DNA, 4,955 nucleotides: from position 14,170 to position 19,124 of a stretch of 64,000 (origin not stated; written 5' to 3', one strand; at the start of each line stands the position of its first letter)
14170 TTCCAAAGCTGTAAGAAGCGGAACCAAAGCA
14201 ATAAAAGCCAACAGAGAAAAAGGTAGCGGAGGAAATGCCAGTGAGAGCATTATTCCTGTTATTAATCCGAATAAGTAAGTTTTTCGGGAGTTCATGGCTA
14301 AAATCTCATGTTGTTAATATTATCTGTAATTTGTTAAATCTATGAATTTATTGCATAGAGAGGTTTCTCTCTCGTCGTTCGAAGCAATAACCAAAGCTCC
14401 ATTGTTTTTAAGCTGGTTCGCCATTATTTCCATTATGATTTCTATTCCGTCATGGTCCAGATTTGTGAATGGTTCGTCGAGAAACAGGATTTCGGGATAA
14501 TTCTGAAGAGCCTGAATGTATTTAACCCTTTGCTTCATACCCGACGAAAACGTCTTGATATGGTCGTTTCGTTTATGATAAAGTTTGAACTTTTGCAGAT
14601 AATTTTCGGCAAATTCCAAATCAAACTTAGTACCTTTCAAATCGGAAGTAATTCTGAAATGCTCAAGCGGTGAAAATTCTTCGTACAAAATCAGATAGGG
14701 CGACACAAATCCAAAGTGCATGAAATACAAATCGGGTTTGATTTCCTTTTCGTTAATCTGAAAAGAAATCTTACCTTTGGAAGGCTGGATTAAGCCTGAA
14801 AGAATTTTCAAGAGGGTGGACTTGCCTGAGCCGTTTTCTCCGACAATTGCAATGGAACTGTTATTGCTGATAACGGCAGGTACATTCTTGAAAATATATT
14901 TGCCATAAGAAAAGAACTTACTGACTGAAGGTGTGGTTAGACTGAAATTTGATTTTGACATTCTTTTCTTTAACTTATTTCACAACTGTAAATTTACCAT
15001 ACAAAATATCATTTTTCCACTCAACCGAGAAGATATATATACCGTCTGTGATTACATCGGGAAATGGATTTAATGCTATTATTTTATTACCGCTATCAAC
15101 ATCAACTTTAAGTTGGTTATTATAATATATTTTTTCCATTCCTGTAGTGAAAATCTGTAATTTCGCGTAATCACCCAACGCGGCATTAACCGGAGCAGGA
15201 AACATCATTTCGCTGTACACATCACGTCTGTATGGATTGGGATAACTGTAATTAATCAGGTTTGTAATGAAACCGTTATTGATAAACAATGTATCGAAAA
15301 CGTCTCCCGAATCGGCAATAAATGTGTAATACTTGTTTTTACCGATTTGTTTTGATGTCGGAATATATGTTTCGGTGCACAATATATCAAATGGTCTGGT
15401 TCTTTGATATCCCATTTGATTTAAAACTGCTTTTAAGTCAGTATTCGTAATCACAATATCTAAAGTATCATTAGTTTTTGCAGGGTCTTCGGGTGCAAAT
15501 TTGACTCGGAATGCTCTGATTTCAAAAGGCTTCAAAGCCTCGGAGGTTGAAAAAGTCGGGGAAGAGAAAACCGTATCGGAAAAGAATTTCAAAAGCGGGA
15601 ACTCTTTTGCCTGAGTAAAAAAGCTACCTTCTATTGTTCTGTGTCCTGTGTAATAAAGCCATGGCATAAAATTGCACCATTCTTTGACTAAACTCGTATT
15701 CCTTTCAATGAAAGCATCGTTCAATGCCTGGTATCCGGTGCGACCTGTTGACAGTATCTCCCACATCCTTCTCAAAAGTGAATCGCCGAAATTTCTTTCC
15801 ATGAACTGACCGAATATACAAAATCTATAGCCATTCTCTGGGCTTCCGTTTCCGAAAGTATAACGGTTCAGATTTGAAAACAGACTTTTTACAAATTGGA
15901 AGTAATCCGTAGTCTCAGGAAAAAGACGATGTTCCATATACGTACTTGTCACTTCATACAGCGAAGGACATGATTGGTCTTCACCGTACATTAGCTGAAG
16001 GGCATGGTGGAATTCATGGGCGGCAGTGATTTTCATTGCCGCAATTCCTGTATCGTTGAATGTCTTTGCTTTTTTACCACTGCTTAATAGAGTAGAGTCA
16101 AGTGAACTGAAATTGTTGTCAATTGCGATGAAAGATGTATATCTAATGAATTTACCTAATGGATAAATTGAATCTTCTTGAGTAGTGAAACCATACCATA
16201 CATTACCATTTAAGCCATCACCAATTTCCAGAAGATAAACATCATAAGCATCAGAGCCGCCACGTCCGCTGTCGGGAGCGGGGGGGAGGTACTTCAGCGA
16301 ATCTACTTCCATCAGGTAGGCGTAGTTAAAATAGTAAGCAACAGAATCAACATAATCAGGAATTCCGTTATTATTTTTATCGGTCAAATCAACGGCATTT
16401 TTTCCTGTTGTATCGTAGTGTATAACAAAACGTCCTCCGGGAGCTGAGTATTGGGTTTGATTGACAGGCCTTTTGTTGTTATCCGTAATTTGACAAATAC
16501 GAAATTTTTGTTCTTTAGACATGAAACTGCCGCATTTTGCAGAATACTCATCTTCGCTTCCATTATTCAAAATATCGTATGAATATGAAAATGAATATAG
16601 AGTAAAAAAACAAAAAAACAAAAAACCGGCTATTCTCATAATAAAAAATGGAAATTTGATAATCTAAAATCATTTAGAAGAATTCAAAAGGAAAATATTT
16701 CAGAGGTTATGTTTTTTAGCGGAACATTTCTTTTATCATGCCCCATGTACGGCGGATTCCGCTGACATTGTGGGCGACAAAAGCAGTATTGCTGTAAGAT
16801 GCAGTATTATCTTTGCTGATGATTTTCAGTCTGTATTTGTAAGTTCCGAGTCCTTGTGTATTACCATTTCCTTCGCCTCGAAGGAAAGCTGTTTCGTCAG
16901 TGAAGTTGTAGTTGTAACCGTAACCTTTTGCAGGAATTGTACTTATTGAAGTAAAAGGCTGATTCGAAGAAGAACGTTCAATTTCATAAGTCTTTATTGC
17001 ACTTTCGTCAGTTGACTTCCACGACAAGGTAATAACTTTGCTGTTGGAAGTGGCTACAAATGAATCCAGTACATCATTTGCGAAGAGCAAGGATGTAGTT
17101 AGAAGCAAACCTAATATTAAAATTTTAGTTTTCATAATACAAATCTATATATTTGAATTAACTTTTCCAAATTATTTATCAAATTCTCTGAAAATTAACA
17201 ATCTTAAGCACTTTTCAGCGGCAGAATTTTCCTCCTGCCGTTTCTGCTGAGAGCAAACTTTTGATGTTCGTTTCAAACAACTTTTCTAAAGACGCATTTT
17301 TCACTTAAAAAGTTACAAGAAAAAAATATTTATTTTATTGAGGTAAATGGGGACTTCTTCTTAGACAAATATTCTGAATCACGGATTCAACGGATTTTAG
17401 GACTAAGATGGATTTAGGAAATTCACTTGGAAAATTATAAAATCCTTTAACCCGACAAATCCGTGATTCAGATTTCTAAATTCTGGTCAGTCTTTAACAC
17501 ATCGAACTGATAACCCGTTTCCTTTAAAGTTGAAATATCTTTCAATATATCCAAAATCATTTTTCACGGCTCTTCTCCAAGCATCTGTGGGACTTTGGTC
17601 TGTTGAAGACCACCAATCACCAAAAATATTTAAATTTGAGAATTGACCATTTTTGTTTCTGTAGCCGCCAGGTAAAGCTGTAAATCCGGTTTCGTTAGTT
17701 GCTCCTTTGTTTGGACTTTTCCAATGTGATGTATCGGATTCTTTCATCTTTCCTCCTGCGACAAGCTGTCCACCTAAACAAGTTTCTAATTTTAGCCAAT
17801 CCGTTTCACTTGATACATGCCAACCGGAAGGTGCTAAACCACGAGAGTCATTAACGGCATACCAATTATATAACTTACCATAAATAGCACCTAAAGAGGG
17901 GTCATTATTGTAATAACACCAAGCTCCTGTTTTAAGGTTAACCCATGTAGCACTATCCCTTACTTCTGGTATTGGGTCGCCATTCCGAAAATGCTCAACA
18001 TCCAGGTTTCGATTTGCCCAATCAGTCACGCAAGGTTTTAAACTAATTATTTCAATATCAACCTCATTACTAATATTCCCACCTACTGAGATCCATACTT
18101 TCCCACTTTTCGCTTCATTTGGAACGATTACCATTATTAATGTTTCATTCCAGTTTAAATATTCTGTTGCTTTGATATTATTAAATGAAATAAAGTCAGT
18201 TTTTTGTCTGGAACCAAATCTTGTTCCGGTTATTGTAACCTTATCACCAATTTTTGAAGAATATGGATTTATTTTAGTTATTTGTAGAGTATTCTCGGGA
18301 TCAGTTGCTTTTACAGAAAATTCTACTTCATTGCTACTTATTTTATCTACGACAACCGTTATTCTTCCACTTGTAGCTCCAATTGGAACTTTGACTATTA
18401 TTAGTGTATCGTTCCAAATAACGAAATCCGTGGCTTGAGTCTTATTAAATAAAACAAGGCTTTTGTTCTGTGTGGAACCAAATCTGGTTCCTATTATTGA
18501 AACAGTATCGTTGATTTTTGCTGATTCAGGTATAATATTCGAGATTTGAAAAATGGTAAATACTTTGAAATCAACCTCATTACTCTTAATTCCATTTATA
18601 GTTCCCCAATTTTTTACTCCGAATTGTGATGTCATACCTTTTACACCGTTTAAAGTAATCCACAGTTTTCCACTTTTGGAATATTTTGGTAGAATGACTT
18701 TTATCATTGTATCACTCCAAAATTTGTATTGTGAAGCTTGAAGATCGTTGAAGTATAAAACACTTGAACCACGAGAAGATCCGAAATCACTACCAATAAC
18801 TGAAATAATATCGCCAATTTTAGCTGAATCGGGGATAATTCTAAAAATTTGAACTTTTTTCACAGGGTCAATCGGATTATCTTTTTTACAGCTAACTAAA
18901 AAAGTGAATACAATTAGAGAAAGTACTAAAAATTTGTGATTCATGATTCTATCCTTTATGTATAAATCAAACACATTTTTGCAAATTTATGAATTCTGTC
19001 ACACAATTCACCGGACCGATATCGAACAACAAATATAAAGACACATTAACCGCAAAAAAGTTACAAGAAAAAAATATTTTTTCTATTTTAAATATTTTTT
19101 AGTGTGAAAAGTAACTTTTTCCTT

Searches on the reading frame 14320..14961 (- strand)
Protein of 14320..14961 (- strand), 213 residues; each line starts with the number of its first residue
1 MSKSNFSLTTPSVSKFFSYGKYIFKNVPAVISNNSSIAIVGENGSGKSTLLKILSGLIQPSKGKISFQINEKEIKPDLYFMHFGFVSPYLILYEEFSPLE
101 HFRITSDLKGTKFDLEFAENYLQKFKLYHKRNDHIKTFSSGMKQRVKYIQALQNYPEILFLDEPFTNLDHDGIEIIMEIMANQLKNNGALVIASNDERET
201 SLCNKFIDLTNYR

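Call 41: search_protein_families(library=pfam, proteins=[window:14320-14961:-])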
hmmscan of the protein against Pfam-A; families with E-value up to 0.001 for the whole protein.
window:14320-14961:- (213 aa): 6 families
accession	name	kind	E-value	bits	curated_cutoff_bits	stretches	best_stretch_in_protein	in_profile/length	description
PF00005.33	ABC_tran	-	6e-24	85.6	25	1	25-165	2-136/137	ABC transporter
PF13304.12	AAA_21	-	1.1e-12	49.2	27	2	38-80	3-60/304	AAA domain, putative AbiEii toxin, Type IV TA system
PF13555.12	AAA_29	-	1.3e-05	25.2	27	1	24-67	12-54/61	P-loop containing region of AAA domain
PF13175.12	AAA_15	-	0.00011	22.5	32.1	1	25-121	15-118/374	AAA ATPase domain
PF02463.25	SMC_N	-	0.00018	21.4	40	0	33-52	23-42/220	RecF/RecN/SMC N terminal domain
PF24389.1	ORC-CDC6-like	-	0.00073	18.8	27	0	17-59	20-57/571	ORC-CDC6-like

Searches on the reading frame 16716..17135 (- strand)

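Call 42: search_protein_families(library=pfam, proteins=[window:16716-17135:-])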
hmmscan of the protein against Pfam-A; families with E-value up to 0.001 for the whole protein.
window:16716-17135:- (139 aa): 0 families

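Call 85: search_protein_families(library=pfam, proteins=[window:16716-17135:-], max_evalue=1)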
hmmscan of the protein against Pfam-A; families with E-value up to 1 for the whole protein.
window:16716-17135:- (139 aa): 2 families
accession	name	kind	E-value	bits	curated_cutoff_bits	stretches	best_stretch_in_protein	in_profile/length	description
PF24070.1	T4_MRH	-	0.044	14.1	24.4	1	48-90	58-99/144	T4 MRH-like protein family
PF21200.3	Glyco_hydro_39_C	-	0.14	13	27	1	40-69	20-49/89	Alpha-L-iduronidase C-terminal domain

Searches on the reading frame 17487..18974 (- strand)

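Call 18: search_protein_families(library=pfam, proteins=[window:17487-18974:-])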
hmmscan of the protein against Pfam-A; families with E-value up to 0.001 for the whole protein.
window:17487-18974:- (495 aa): 3 families
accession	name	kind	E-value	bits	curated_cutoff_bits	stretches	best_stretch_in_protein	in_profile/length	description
PF09603.15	Fib_succ_major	-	6e-43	147.7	33.9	1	318-494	7-187/187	Fibrobacter succinogenes major domain (Fib_succ_major)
PF01833.30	TIG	-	1.2e-25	89.7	20.9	3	231-299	2-72/84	IPT/TIG domain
PF23473.1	LysM3_LYK4_5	-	0.00025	21.5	29.3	0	53-82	9-37/48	LYK4/5 LysM3 domain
